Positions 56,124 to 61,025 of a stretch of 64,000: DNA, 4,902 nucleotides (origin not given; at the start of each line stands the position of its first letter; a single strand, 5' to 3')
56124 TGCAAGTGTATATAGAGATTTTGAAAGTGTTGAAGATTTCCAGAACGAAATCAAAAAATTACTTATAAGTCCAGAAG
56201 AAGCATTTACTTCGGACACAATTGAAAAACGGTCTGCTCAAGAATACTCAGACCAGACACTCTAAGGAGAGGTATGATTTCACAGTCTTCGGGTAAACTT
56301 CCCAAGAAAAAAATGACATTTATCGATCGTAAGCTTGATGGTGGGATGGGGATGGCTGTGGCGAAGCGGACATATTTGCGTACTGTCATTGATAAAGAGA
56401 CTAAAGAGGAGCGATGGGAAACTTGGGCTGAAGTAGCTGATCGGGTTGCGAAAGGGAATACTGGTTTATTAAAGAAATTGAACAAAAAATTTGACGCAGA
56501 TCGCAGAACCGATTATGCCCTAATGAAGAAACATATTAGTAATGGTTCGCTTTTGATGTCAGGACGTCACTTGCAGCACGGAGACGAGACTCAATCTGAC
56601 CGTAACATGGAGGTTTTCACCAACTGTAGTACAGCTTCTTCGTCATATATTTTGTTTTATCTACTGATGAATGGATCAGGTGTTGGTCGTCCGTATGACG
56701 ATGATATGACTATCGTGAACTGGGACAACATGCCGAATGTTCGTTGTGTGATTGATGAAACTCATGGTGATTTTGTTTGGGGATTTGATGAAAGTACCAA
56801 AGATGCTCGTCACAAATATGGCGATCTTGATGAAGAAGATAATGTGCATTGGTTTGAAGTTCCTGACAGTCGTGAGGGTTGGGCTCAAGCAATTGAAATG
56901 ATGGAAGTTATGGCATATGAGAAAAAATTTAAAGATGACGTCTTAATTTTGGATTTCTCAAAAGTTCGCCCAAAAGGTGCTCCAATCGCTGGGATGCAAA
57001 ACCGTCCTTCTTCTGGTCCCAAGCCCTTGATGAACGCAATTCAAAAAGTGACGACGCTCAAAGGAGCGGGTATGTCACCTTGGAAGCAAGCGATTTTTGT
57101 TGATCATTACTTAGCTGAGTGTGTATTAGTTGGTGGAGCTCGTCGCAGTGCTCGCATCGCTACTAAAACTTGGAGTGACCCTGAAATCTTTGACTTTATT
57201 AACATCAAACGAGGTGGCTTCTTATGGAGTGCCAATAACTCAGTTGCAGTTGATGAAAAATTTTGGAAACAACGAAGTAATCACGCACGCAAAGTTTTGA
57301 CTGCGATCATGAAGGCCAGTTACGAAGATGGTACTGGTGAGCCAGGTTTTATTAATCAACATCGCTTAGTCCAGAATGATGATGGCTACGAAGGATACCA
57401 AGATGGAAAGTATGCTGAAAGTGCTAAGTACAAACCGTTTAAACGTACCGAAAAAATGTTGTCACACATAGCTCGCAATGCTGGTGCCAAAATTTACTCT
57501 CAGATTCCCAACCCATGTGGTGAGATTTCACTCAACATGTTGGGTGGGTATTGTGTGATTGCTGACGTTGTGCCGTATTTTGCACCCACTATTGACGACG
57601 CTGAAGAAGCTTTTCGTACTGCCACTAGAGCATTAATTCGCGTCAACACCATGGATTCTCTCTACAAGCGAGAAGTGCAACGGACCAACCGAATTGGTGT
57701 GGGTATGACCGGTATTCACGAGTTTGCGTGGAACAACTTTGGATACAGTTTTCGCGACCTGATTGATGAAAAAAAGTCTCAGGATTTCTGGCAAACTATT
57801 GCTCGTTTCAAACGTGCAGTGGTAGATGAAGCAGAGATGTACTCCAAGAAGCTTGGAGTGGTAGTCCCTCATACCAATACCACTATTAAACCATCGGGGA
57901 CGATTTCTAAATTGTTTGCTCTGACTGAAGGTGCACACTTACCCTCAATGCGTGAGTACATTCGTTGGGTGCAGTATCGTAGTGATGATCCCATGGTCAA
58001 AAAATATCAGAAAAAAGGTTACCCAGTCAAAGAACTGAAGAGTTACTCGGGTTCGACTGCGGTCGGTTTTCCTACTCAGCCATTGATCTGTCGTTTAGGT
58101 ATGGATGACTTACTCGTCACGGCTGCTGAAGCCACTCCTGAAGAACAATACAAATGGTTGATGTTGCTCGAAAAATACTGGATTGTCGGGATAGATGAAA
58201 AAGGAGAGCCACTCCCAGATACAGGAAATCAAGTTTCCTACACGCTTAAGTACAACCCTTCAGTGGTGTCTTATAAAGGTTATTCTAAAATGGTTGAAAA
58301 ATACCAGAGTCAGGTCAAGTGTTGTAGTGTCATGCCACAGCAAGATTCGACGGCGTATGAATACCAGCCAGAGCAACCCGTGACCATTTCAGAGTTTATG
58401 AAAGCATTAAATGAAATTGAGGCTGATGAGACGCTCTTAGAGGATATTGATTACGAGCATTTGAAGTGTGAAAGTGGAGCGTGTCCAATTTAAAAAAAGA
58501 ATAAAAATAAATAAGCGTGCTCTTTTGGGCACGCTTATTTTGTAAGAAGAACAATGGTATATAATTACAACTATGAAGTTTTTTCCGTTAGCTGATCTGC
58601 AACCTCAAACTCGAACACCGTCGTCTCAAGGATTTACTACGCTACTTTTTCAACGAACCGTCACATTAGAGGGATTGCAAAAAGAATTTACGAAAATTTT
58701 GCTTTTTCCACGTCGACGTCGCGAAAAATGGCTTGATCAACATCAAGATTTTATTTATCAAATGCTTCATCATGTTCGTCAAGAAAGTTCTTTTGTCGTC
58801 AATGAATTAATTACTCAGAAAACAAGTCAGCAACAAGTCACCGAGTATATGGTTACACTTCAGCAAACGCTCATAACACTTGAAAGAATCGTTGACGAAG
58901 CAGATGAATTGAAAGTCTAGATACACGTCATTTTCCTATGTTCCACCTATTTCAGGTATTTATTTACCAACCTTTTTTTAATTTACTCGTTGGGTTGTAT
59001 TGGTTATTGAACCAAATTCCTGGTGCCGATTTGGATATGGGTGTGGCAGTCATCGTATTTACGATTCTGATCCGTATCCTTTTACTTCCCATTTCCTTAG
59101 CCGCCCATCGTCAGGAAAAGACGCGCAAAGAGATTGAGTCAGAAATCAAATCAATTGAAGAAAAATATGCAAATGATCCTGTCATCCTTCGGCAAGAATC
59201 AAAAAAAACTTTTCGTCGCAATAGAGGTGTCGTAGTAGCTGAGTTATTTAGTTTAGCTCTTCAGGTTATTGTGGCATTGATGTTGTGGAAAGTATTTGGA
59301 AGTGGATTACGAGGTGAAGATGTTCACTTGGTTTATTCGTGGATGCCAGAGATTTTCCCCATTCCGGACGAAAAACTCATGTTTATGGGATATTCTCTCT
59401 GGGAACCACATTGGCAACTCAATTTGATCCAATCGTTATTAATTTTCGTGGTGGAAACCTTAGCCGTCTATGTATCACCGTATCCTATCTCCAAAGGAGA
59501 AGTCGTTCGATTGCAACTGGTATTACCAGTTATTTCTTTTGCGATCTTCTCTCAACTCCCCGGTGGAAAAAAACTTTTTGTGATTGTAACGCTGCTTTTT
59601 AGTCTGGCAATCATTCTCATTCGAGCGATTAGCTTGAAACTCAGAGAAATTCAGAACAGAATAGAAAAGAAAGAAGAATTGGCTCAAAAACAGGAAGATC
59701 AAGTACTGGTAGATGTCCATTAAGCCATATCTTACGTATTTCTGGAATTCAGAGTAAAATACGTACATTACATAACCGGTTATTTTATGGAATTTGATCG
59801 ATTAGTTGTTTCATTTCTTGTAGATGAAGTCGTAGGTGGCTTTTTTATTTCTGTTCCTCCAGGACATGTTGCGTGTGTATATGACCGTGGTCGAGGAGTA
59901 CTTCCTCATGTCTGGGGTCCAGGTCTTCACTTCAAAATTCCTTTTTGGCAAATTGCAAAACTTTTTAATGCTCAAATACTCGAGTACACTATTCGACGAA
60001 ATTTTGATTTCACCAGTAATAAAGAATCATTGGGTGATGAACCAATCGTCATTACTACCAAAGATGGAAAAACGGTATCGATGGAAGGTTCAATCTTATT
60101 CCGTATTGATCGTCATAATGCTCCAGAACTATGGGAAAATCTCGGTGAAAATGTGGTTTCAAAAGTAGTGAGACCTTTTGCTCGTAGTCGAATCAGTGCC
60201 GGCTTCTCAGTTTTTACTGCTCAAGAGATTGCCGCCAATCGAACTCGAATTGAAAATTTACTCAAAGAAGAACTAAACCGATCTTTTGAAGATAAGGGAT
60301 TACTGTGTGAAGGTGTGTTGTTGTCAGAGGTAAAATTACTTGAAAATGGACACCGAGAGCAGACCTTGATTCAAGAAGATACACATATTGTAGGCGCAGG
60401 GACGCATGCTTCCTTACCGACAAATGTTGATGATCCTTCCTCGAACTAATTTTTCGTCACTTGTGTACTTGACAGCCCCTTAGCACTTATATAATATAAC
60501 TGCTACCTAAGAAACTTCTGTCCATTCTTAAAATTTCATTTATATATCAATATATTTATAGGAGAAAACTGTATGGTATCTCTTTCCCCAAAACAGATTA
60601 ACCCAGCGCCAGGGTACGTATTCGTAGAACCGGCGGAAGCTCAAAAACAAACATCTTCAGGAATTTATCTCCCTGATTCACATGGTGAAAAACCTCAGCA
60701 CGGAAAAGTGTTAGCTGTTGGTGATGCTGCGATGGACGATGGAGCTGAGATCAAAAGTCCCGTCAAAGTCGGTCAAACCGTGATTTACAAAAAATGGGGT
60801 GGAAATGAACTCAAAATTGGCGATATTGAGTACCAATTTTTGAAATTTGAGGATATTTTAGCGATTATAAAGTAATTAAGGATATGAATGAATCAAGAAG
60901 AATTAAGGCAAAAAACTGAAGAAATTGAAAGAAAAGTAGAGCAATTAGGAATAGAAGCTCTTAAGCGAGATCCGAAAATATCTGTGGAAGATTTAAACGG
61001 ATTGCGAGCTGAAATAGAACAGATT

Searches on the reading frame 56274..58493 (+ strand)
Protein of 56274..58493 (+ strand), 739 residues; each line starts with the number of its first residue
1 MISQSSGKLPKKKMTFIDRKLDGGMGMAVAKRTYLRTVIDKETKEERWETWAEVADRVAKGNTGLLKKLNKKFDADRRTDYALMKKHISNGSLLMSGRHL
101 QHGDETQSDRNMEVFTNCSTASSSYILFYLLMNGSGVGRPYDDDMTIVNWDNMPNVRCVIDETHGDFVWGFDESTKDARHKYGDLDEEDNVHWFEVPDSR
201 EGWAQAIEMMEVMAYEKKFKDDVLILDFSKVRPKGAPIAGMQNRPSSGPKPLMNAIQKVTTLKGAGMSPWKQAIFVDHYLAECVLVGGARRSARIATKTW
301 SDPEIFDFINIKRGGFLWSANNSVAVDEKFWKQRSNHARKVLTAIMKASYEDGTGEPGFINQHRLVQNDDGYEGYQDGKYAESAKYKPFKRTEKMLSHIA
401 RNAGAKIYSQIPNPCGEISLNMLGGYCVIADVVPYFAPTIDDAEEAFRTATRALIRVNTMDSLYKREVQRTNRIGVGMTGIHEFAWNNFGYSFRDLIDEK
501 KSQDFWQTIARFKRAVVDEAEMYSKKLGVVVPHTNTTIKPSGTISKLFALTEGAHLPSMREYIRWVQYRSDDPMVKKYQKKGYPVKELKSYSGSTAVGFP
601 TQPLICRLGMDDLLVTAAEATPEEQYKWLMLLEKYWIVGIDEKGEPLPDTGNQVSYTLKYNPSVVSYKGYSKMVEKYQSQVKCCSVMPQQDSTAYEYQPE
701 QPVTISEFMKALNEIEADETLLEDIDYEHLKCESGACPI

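Call 26: search_protein_families(library=pfam, proteins=[window:56274-58493:+], max_evalue=0.001)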
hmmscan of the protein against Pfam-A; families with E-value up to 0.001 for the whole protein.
window:56274-58493:+ (739 aa): 3 families
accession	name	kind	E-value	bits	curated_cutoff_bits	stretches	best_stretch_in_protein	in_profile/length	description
PF21995.1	RNR-II_ins_dom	-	7.4e-12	45.9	27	1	173-260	16-104/107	B12-dependent ribonucleotide reductase, insertion domain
PF02867.20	Ribonuc_red_lgC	-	8e-09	35.1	23.9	1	280-487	66-297/523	Ribonucleotide reductase, barrel domain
PF17975.6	RNR_Alpha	-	6.1e-05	23.9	26.4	1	22-100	17-96/101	Ribonucleotide reductase alpha domain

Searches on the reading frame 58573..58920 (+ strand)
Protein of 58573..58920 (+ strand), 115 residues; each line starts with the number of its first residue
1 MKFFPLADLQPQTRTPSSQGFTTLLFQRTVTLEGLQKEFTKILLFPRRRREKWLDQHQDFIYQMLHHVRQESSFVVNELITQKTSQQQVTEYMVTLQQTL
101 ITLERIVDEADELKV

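Call 57: search_protein_families(library=pfam, proteins=[window:58573-58920:+], max_evalue=0.05)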
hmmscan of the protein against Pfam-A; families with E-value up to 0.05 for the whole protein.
window:58573-58920:+ (115 aa): 1 family
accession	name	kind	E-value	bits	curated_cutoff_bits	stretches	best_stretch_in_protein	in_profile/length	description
PF10193.14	Telomere_reg-2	-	0.034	15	23.6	0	75-109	26-61/112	Telomere length regulation protein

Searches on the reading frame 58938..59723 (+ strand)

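Call 26: search_protein_families(library=pfam, proteins=[window:58938-59723:+], max_evalue=0.001)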
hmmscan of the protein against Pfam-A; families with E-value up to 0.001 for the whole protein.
window:58938-59723:+ (261 aa): 1 family
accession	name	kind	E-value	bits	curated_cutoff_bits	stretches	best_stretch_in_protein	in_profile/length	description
PF02096.25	60KD_IMP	-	2.9e-18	66.8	35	1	34-225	1-157/163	60Kd inner membrane protein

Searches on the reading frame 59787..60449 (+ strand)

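Call 57: search_protein_families(library=pfam, proteins=[window:59787-60449:+], max_evalue=0.05)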
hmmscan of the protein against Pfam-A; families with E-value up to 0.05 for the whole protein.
window:59787-60449:+ (220 aa): 1 family
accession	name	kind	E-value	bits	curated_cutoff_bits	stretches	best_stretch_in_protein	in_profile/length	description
PF01145.31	Band_7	-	2.2e-21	77.1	23.6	1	22-184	2-147/176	SPFH domain / Band 7 family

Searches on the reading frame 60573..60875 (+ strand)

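Call 57: search_protein_families(library=pfam, proteins=[window:60573-60875:+], max_evalue=0.05)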
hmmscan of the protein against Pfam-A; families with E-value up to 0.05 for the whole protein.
window:60573-60875:+ (100 aa): 1 family
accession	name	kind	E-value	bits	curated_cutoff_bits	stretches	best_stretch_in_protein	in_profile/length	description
PF00166.26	Cpn10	-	8.2e-26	90.3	21.1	1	9-99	2-93/93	Chaperonin 10 Kd subunit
